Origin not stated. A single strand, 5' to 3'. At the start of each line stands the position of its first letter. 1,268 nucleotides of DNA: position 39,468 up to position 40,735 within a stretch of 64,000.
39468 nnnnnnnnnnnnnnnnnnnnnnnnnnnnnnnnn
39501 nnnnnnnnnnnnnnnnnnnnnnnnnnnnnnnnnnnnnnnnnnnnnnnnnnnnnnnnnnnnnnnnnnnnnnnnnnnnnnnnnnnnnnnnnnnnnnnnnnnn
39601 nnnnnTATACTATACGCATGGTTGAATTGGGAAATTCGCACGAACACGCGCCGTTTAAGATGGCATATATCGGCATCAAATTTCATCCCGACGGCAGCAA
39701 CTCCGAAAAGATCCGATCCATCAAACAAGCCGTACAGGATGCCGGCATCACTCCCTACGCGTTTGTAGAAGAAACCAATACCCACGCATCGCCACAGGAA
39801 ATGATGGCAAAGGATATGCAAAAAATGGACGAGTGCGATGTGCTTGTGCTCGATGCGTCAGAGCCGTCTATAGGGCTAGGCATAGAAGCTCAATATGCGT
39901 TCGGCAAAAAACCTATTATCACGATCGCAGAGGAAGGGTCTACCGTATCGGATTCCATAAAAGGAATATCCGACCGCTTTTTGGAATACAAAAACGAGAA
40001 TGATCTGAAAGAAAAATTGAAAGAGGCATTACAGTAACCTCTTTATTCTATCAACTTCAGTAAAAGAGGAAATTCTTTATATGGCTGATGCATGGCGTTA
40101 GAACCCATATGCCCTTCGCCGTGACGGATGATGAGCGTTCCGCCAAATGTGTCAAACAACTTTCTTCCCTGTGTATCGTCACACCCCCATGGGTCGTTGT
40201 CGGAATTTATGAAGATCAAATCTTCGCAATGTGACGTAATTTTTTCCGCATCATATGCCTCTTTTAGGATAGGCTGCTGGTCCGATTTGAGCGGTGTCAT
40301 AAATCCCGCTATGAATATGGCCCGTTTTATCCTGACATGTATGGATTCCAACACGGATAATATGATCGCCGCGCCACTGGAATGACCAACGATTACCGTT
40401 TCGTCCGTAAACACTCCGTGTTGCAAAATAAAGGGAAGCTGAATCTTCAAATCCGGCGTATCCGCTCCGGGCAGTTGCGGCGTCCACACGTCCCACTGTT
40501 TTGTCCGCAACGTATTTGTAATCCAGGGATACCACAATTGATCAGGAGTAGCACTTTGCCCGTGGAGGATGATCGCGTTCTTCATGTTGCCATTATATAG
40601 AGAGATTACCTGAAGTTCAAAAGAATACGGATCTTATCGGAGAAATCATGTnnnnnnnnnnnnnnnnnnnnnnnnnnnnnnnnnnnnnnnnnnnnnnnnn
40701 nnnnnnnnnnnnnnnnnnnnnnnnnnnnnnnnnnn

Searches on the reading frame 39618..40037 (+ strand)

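Call 48: search_protein_families(library=pfam, proteins=[window:39618-40037:+], max_evalue=0.01)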
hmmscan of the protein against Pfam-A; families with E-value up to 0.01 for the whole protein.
window:39618-40037:+ (139 aa): 1 family
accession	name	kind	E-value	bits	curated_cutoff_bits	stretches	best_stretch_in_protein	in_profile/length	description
PF05014.21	Nuc_deoxyrib_tr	-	0.00026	21.6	28.8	1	22-109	9-102/117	Nucleoside 2-deoxyribosyltransferase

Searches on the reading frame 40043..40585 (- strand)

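Call 48: search_protein_families(library=pfam, proteins=[window:40043-40585:-], max_evalue=0.01)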
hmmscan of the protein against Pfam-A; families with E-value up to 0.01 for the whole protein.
window:40043-40585:- (180 aa): 6 families
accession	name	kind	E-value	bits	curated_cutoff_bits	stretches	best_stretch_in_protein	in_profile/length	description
PF06821.19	Ser_hydrolase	-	7e-13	49.3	22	1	5-173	2-167/172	Serine hydrolase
PF12697.13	Abhydrolase_6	-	9.2e-05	23.6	26.3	1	5-99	2-98/217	Alpha/beta hydrolase family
PF00561.26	Abhydrolase_1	-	0.00016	21.9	25.8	0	62-101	70-109/245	alpha/beta hydrolase fold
PF10230.15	LIDHydrolase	-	0.0019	18.4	27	0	62-99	85-123/262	Lipid-droplet associated hydrolase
PF03959.19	FSH1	-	0.0022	18.1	21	1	64-160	104-200/211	Serine hydrolase (FSH1)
PF03403.19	PAF-AH_p_II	-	0.0048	15.9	20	1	59-107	219-266/372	Platelet-activating factor acetylhydrolase, isoform II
